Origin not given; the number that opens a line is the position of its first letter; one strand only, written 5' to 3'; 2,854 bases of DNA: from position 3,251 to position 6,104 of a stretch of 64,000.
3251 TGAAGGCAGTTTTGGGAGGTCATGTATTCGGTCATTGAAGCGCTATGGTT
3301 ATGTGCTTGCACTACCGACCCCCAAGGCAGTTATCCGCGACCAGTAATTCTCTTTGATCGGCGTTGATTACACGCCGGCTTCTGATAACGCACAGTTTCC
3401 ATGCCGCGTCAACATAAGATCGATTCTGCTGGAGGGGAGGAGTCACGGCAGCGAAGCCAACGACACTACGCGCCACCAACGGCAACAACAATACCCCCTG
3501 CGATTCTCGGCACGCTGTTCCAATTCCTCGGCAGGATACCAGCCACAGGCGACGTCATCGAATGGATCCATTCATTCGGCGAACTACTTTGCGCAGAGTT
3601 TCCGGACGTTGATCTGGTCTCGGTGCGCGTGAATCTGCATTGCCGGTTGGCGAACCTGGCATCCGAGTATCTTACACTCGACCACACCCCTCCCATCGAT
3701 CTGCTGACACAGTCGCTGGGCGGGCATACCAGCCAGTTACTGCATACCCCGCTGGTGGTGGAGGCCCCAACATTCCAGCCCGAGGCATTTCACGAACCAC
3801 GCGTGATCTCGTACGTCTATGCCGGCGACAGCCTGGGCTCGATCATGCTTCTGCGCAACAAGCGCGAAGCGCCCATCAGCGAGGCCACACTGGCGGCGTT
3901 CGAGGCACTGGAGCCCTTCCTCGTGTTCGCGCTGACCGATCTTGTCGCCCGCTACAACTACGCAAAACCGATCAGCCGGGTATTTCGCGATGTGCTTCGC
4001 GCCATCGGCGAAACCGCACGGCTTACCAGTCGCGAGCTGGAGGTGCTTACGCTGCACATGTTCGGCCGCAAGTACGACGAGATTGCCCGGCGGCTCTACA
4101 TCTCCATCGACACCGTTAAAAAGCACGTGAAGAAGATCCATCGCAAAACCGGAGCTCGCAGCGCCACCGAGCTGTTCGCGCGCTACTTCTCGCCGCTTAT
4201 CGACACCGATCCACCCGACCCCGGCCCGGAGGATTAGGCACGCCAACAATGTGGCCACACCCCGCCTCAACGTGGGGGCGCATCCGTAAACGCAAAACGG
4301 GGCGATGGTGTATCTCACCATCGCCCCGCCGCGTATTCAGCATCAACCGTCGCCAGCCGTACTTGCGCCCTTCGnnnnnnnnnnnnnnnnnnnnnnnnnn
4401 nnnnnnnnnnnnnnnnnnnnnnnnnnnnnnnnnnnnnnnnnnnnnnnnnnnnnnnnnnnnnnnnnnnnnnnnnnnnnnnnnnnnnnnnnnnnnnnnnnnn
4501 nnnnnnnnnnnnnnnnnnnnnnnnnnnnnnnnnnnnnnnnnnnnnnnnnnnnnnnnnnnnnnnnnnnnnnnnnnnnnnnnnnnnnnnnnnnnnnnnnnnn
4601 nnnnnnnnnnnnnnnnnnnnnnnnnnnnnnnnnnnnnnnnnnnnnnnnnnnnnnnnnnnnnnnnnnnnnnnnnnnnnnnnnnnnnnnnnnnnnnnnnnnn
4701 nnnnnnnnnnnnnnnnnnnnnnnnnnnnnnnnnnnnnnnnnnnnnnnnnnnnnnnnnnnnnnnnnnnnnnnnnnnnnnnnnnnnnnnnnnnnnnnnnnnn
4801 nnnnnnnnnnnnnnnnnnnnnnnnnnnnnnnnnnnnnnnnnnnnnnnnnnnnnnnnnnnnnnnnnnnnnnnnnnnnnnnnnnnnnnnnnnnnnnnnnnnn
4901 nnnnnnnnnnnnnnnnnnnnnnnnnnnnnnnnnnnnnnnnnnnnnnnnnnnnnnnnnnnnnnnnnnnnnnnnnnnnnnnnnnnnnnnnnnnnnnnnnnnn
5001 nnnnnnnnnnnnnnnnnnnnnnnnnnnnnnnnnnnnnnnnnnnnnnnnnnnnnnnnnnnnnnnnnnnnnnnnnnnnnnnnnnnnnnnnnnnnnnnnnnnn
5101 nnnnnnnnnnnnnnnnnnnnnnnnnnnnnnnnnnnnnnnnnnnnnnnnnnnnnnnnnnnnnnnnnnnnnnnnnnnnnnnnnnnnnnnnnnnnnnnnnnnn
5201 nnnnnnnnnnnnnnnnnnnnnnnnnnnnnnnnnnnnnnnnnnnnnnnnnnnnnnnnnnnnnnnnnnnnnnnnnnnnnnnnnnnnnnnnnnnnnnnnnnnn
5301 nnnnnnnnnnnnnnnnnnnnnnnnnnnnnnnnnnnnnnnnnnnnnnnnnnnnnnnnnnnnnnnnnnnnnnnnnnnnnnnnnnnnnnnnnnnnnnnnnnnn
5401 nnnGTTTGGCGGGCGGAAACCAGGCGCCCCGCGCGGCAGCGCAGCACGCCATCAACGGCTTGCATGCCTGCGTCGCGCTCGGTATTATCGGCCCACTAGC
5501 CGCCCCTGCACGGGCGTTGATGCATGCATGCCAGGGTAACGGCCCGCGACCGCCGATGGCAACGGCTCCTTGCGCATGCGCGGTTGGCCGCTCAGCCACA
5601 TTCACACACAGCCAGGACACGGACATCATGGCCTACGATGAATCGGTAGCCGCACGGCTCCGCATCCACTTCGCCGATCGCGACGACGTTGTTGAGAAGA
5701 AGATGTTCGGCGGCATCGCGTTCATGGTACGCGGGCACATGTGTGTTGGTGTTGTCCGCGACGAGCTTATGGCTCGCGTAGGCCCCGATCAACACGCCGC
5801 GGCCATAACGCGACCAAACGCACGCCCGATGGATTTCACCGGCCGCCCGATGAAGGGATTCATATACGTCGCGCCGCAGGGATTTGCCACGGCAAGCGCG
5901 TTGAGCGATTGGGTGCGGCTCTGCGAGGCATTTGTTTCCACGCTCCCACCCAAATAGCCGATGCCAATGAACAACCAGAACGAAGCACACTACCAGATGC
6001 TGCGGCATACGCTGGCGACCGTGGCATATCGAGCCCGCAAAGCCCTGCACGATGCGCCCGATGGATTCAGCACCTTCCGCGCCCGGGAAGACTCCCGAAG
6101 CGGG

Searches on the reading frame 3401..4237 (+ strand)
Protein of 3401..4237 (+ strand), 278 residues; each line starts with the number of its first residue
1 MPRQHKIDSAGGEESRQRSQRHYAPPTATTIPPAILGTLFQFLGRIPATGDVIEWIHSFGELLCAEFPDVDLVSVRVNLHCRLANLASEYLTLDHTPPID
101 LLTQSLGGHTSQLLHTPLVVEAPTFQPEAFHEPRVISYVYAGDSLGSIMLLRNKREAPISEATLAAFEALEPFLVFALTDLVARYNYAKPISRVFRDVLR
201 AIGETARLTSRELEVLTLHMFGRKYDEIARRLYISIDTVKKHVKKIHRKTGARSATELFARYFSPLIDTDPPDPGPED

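Call 10: find_encoding_contigs(protein=window:3401-4237:+, flank=10000, max_places=10)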
Protein window:3401-4237:+ (278 aa): 1 contig read that carries it; 1 place shown.
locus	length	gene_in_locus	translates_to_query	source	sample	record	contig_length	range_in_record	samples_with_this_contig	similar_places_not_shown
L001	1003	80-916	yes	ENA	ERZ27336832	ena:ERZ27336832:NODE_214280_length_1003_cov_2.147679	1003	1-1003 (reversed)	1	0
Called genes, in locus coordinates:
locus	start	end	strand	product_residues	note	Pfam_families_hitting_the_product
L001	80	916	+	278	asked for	PF00196:GerE, PF08281:Sigma70_r4_2 (weak)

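Call 12: search_protein_families(library=pfam, proteins=[window:3401-4234:+])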
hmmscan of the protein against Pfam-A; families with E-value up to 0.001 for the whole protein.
window:3401-4234:+ (278 aa): 4 families
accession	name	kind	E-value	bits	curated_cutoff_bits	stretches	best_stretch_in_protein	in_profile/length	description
PF00196.25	GerE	-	3.5e-11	43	23.5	1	207-258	2-53/57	Bacterial regulatory proteins, luxR family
PF08281.18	Sigma70_r4_2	-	1.5e-06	28.2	25.7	1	206-245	9-49/54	Sigma-70, region 4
PF13412.12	HTH_24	-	0.0004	20.3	21.9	0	225-245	20-40/48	Winged helix-turn-helix DNA-binding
PF04545.22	Sigma70_r4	-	0.00096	19.1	24.1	0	206-248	3-46/50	Sigma-70, region 4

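Call 27: find_homologous_proteins(query=window:3401-4234:+, max_evalue=1e-10)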
Query window:3401-4234:+ (278 aa): 20 proteins with E <= 1e-10 among 1467 candidates.
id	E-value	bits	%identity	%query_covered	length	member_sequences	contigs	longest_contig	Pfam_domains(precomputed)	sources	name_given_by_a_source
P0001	2.6e-182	622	100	100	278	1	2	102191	PF00196.26,PF08281.19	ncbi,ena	-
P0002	3.3e-78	281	61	81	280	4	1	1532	PF00196.26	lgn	-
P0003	2.6e-74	268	57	87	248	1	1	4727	PF00196.26,PF08281.19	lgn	-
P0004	3.1e-68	248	50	97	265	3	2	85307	PF00196.26,PF08281.19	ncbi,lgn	-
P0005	1.7e-62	229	45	98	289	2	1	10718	PF00196.26,PF08281.19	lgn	-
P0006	1.0e-59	220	44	98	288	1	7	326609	PF00196.26,PF08281.19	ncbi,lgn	-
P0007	4.2e-59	218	43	98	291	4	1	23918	PF00196.26,PF08281.19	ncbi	-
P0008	3.0e-58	215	48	87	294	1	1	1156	PF00196.26,PF08281.19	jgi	jgi:DNA-binding CsgD family transcriptional regulator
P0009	7.9e-55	204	65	56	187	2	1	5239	PF00196.26,PF08281.19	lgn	-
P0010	9.9e-53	197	66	52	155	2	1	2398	PF00196.26,PF08281.19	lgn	-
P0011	2.7e-51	193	47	94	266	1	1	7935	PF00196.26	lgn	-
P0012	1.3e-50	190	64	50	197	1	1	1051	PF00196.26,PF08281.19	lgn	-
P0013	1.3e-49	187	43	97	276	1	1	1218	PF00196.26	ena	-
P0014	2.6e-49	186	63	52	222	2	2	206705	PF00196.26,PF08281.19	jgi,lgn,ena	-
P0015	3.7e-43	166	41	85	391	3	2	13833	PF00196.26,PF01381.29,PF08281.19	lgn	-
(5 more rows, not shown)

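Call 28: find_encoding_contigs(protein=P0003, flank=5000, max_places=3)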
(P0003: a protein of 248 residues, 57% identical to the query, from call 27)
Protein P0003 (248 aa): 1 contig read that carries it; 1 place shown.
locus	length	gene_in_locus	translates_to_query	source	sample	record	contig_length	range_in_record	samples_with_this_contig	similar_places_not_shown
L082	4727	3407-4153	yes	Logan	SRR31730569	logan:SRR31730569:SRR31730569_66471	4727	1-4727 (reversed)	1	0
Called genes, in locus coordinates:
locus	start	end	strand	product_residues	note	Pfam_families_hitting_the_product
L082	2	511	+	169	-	?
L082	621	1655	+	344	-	PF05569:Peptidase_M56 (weak), PF01435:Peptidase_M48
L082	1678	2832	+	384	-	PF00266:Aminotran_5, PF01053:Cys_Met_Meta_PP (weak)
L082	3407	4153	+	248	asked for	PF08281:Sigma70_r4_2 (faint), PF00196:GerE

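Call 29: find_encoding_contigs(protein=P0005, flank=5000, max_places=3)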
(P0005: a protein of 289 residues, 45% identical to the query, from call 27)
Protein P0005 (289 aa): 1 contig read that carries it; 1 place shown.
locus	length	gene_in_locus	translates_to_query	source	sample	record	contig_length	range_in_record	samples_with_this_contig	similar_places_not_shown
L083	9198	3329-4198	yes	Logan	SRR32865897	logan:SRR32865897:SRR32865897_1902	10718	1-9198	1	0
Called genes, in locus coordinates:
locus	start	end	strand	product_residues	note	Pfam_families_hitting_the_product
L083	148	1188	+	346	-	PF05569:Peptidase_M56 (weak), PF01435:Peptidase_M48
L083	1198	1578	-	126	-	-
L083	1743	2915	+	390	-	PF00266:Aminotran_5, PF00155:Aminotran_1_2 (faint), PF01053:Cys_Met_Meta_PP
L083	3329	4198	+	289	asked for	PF08281:Sigma70_r4_2 (weak), PF00196:GerE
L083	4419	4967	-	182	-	PF00929:RNase_T, PF16473:Rv2179c-like (weak)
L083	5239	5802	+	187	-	-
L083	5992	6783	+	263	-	-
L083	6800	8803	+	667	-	PF00691:OmpA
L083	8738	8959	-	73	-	-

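Call 30: find_encoding_contigs(protein=P0006, flank=5000, max_places=3)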
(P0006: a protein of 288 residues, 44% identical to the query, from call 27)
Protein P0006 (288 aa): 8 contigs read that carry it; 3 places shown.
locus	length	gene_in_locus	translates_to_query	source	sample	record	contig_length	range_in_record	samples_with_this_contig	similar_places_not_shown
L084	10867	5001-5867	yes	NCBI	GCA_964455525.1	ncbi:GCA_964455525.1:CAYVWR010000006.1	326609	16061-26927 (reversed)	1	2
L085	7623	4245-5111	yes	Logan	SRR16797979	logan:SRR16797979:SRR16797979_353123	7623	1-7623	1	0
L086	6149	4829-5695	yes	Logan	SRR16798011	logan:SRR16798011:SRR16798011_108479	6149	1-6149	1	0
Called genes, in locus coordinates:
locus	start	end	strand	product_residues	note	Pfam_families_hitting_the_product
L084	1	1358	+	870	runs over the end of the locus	PF00133:tRNA-synt_1, PF01406:tRNA-synt_1e (faint), PF09334:tRNA-synt_1g, PF13603:tRNA-synt_1_2, PF00133:tRNA-synt_1, PF08264:Anticodon_1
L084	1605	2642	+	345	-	PF05569:Peptidase_M56 (weak), PF01435:Peptidase_M48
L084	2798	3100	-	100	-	-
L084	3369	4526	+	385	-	PF00266:Aminotran_5, PF01053:Cys_Met_Meta_PP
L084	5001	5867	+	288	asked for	PF00196:GerE, PF08281:Sigma70_r4_2 (weak)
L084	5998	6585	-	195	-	PF00929:RNase_T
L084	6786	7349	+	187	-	-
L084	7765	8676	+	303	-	-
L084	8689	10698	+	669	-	PF00691:OmpA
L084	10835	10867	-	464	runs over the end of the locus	PF03448:MgtE_N, PF00571:CBS, PF01769:MgtE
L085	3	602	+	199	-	?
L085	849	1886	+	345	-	PF05569:Peptidase_M56 (weak), PF01435:Peptidase_M48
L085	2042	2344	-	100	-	-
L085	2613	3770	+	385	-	PF00266:Aminotran_5, PF01053:Cys_Met_Meta_PP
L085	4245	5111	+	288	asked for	PF00196:GerE, PF08281:Sigma70_r4_2 (weak)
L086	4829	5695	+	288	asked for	PF00196:GerE, PF08281:Sigma70_r4_2 (weak)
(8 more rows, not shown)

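Call 31: find_encoding_contigs(protein=P0007, flank=5000, max_places=3)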
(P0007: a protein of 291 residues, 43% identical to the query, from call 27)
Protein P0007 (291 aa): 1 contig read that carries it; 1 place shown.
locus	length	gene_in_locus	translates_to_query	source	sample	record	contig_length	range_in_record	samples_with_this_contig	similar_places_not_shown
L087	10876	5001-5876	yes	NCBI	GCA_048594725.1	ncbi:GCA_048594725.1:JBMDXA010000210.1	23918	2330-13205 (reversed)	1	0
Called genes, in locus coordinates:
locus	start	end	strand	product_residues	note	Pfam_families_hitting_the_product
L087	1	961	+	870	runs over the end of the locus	PF00133:tRNA-synt_1, PF09334:tRNA-synt_1g, PF13603:tRNA-synt_1_2, PF00133:tRNA-synt_1, PF08264:Anticodon_1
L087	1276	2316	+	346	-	PF05569:Peptidase_M56 (weak), PF01435:Peptidase_M48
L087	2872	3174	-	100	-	-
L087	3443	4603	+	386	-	PF00266:Aminotran_5, PF01041:DegT_DnrJ_EryC1 (weak), PF01053:Cys_Met_Meta_PP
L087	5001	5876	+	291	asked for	PF00196:GerE, PF08281:Sigma70_r4_2 (weak)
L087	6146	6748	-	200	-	PF00929:RNase_T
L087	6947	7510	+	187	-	-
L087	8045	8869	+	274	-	-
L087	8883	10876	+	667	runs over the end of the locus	PF00691:OmpA (weak)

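Call 37: find_encoding_contigs(protein=P0011, flank=3000, max_places=2)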
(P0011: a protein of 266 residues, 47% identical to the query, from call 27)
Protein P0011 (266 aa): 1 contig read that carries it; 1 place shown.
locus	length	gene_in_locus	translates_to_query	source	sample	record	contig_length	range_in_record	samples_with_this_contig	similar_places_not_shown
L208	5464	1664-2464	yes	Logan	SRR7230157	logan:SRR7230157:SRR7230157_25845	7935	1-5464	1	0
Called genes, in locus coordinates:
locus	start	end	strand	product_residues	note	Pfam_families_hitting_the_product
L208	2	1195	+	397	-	?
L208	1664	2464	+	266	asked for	PF00196:GerE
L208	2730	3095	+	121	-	-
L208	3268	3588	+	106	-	PF08281:Sigma70_r4_2 (weak), PF00196:GerE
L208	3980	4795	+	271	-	PF00196:GerE, PF08281:Sigma70_r4_2 (weak)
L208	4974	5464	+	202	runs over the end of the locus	-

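Call 38: find_encoding_contigs(protein=P0014, flank=3000, max_places=2)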
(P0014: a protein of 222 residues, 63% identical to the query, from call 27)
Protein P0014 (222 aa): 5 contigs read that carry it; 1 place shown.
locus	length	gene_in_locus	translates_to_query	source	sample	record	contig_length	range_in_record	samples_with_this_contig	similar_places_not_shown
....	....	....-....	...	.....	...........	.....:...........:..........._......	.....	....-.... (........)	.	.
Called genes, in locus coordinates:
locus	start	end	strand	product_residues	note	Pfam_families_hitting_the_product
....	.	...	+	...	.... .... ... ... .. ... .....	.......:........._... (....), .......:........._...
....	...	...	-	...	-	-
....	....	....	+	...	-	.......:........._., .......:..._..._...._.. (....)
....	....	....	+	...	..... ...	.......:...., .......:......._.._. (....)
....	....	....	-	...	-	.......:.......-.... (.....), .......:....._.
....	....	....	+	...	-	-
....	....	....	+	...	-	-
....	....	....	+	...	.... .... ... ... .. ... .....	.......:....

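Call 39: find_encoding_contigs(protein=P0009, flank=3000, max_places=2)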
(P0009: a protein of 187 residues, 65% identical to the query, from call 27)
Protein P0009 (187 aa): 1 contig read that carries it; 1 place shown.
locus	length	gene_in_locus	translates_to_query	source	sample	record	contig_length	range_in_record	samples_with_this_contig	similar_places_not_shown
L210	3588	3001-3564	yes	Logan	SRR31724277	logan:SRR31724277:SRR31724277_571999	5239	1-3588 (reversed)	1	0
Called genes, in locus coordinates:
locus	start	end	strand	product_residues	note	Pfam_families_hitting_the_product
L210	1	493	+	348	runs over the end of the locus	PF05569:Peptidase_M56 (weak), PF01435:Peptidase_M48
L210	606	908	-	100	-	-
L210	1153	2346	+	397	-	PF00266:Aminotran_5, PF01053:Cys_Met_Meta_PP (weak)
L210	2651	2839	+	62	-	-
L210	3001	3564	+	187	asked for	PF00196:GerE, PF08281:Sigma70_r4_2 (weak)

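Call 40: find_encoding_contigs(protein=P0015, flank=3000, max_places=2)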
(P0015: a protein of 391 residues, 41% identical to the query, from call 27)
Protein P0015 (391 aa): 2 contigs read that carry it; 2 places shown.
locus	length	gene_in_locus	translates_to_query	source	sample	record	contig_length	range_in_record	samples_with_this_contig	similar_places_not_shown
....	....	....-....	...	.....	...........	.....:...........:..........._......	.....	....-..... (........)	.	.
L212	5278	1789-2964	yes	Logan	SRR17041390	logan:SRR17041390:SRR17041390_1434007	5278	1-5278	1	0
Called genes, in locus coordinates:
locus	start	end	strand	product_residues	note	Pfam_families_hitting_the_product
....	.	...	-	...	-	?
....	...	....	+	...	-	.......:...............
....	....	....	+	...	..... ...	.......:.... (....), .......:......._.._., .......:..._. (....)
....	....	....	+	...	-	-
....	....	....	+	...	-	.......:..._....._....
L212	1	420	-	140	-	?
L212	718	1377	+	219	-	PF00857:Isochorismatase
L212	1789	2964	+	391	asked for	PF00196:GerE (weak), PF08281:Sigma70_r4_2, PF01381:HTH_3 (weak)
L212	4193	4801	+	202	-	-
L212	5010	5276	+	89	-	?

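Call 55: search_solved_structures(query=window:3401-4234:+, max_evalue=0.01)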
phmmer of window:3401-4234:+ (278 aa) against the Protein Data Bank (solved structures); distinct sequences matched with E-value up to 0.01: 16.
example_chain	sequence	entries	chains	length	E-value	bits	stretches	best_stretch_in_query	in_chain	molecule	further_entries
6ide_A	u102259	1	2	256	1.1e-05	28.3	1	196-259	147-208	Transcriptional regulator LuxR family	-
6ugl_A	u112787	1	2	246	1.1e-05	28.3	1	196-259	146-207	Helix-turn-helix transcriptional regulator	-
6kju_A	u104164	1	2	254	1.1e-05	28.2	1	196-259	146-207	Helix-turn-helix transcriptional regulator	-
4wt0_B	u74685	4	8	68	0.00028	23.6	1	208-257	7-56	Response regulator receiver domain protein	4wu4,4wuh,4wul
4wsz_A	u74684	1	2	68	0.00035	23.3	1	208-257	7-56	Response regulator receiver domain protein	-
7ve4_A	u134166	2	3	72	0.00083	22.1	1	207-259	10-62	DNA-binding response regulator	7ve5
2rnj_A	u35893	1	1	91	0.0014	21.3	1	207-259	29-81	Response regulator protein vraR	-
5hev_A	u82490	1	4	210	0.0018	21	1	207-257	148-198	Response regulator protein VraR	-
7vim_A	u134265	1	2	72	0.0022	20.7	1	205-259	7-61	Protein EsrB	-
4gvp_A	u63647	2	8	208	0.0056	19.3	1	207-258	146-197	Response regulator protein vraR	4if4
7ve6_A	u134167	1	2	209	0.0057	19.3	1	207-258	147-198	Response regulator protein VraR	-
8u3b_G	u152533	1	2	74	0.0057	19.3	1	206-257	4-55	Nitrate/nitrite response regulator protein NarL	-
3kln_A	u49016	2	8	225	0.0058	19.3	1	206-256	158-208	Transcriptional regulator, LuxR family | Transcriptional regulator VpsT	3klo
1je8_A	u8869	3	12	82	0.006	19.3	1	205-257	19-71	Nitrate/Nitrite Response Regulator Protein NARL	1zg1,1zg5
3szt_A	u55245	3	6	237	0.0065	19.1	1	192-258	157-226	Quorum-sensing control repressor | LuxR family transcriptional regulator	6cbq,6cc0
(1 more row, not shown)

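Call 56: search_protein_families(library=ncbifam, proteins=[window:3401-4234:+], max_evalue=0.01)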
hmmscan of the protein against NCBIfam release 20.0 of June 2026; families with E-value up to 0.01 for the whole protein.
window:3401-4234:+ (278 aa): 22 families
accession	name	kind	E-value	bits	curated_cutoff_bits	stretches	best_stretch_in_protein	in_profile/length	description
TIGR03020.2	EpsA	equivalog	8.8e-10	38.6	170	1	155-250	144-233/247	XrtB/PEP-CTERM-associated transcriptional regulator EpsA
NF047785.1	respo_reg_MadR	equivalog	5.1e-09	35.8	300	1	192-257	133-198/209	MadR family response regulator transcription factor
NF038181.1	reg_ATPase_IniR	equivalog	9.6e-09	34.1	750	1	204-259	763-818/827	isoniazid response ATPase/transcriptional regulator IniR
NF052445.1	RespRegMctR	equivalog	1.4e-07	31.2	300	1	203-259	140-196/205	two-component system response regulator MctR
TIGR03541.1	reg_near_HchA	equivalog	1.7e-07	31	215.6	1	203-257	167-221/232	PA1136 family autoinducer-binding transcriptional regulator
NF007505.1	PRK10100.1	equivalog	2.8e-07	30.4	250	1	202-256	139-193/204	biofilm master transcriptional regulator CsgD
NF007935.0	PRK10651.1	equivalog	1.1e-06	28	250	1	204-257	152-205/216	two-component system response regulator NarL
NF052366.1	photon_PedR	equivalog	1.8e-06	28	120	1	207-258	2-53/74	photosynthetic electron transport-dependent transcriptional regulator PedR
NF041232.1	BagY_FevT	exception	8e-06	24.9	700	1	197-267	286-356/367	LuxR family transcriptional regulator BagY/FevT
NF011896.0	PRK15369.1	equivalog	2.2e-05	24.1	242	1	204-259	146-201/211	two component system response regulator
NF003420.0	PRK04841.1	equivalog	9.6e-05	20.6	537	1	205-252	836-883/903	HTH-type transcriptional regulator MalT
NF007708.0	PRK10403.1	equivalog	0.00012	21.7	343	1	207-255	153-201/215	nitrate/nitrite response regulator protein NarP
NF041673.1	transregRamA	equivalog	0.00015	20.9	500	1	202-256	213-267/280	acetate metabolism transcriptional regulator RamA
NF047402.1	TransRegVisN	equivalog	0.00019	20.7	250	1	206-259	184-237/246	transcriptional regulator VisN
TIGR02937.1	sigma70-ECF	superfamily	0.00033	20.3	42.9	1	206-249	116-160/165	sigma-70 family RNA polymerase sigma factor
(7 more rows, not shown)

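Call 83: predict_structure(alignment_id=A4)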
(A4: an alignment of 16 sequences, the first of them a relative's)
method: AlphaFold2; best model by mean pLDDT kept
length: 278 residues; sequences in the alignment: 16
mean_pLDDT: 74.7   pTM: 0.54
mean pLDDT of the five models: 74.7, 73.3, 72.6, 72.0, 71.0
residues with pLDDT >= 90: 98; 70-90: 86; 50-70: 32; < 50: 62
segments of 3 or more residues with pLDDT < 50: 10-29, 85-116, 269-273
pLDDT, mean of each block of 10 residues (from residue 1): 50 43 43 63 80 90 93 93 55 38 36 54 91 94 91 97 92 90 76 72 87 87 87 92 95 84 63 50
secondary structure, 60 per line:
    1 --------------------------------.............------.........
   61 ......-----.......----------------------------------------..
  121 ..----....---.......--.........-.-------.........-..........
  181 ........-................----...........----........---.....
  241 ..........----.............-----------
elements in order: H33-45 H52-66 E72-78 E119-122 E134-140 E143-151 H161-169 H171-188 H190-205 H210-220 H225-232 H236-250 H255-267

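Call 85: fold_search(model_id=the predicted structure, library=pdb)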
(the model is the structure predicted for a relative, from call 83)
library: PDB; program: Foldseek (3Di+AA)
matches with E <= 10: 402; with E <= 0.001: 1
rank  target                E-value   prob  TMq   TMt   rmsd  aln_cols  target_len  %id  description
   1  4lfu                  5.1e-04  0.99  0.25  0.28  13.3       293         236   15  Crystal structure of Escherichia coli SdiA in the space group C2 (released 2014-03-19)
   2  3szt_B                2.0e-03  0.99  0.29  0.34  12.6       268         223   15  Quorum Sensing Control Repressor, QscR, Bound to N-3-oxo-dodecanoyl-L-Homoserine Lactone (released 2011-09-28)
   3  4lgw                  2.0e-03  0.98  0.25  0.29  13.2       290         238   16  Crystal structure of Escherichia coli SdiA in the space group P6522 (released 2014-03-19)
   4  4y13                  2.4e-03  0.91  0.22  0.24  17.2       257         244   18  SdiA in complex with octanoyl-rac-glycerol (released 2015-04-08)
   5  4y15_A                2.6e-03  0.93  0.24  0.27  14.4       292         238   18  SdiA in complex with 3-oxo-C6-homoserine lactone (released 2015-04-08)
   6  3szt_A                3.0e-03  1.00  0.19  0.23  13.1       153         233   21  Quorum Sensing Control Repressor, QscR, Bound to N-3-oxo-dodecanoyl-L-Homoserine Lactone (released 2011-09-28)
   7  4y15_B                3.1e-03  0.91  0.22  0.26  16.6       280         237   16  SdiA in complex with 3-oxo-C6-homoserine lactone (released 2015-04-08)
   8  6cbq_A                3.9e-03  1.00  0.20  0.23  12.2       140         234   22  Crystal structure of QscR bound to agonist S3 (released 2018-02-28)
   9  8dq0_C                4.9e-03  0.99  0.19  0.22  12.5       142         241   20  Quorum-sensing receptor RhlR bound to PqsE (released 2022-12-07)
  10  8dq0_D                6.5e-03  0.99  0.19  0.22  12.0       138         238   22  Quorum-sensing receptor RhlR bound to PqsE (released 2022-12-07)
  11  4y17_C                6.9e-03  0.90  0.26  0.29  17.0       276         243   19  SdiA in complex with 3-oxo-C8-homoserine lactone (released 2015-04-08)
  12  7r3i_B                7.7e-03  0.99  0.18  0.21  13.0       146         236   23  PROSS optimitzed variant of RhlR (61 mutations) in complex with the synthetic antagonist mBTL (released 2022-12-14)
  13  7r3j_D                9.7e-03  0.99  0.19  0.22  12.2       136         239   20  Nativ complex of PqsE and RhlR with the synthetic antagonist mBTL (released 2022-12-14)
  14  7dwm_B                1.1e-02  1.00  0.21  0.26  12.1       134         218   21  Crystal structure of the phage VqmA-DPO complex (released 2021-05-05)
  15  7r3g_A                1.1e-02  0.99  0.19  0.22  12.8       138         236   22  PROSS optimitzed variant of RhlR (75 mutations) in complex with the synthetic antagonist mBTL (released 2022-12-14)
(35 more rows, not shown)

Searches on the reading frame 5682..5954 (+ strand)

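Call 12: search_protein_families(library=pfam, proteins=[window:5682-5954:+])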
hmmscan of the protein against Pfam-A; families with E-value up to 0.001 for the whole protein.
window:5682-5954:+ (91 aa): 1 family
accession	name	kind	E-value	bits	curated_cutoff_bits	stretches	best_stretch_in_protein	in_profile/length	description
PF04993.18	TfoX_N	-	1.6e-16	60.6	30.1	1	2-83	8-89/91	TfoX N-terminal domain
